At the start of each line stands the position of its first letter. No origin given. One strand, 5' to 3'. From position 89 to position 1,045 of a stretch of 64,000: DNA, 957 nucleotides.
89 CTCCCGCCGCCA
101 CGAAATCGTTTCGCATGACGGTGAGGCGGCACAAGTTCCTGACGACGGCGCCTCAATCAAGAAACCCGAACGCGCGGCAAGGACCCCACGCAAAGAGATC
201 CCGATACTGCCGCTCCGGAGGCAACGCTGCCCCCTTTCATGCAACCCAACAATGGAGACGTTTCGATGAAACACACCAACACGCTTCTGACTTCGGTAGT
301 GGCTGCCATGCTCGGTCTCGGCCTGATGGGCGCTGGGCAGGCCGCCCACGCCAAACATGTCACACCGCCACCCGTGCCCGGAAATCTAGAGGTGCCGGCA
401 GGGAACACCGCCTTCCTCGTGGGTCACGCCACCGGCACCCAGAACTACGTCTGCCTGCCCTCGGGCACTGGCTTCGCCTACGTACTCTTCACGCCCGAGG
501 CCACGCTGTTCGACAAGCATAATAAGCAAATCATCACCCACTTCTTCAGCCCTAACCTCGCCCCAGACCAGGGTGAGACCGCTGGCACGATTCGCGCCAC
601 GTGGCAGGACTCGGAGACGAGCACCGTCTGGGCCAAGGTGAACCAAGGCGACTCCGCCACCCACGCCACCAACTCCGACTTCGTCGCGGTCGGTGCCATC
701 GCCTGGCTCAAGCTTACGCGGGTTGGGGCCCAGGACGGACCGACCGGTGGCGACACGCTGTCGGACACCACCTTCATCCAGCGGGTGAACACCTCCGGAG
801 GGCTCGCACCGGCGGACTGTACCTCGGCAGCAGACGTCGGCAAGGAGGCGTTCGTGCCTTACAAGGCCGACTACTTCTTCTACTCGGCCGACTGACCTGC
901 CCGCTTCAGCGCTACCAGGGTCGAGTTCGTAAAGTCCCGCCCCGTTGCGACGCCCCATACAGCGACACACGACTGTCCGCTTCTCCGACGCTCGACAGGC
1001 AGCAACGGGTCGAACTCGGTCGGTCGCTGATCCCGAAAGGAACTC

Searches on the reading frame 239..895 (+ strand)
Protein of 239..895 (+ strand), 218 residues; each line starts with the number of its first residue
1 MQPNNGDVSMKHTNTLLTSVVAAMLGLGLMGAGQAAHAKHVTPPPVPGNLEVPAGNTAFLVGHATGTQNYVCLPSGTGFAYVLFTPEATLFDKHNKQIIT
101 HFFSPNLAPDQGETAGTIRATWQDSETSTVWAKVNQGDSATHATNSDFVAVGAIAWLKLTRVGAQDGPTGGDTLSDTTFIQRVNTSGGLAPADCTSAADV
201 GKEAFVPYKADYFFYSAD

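Call 48: find_encoding_contigs(protein=window:239-895:+, flank=10000, max_places=2)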
Protein window:239-895:+ (218 aa): no gene with exactly this product is on record in the collection.
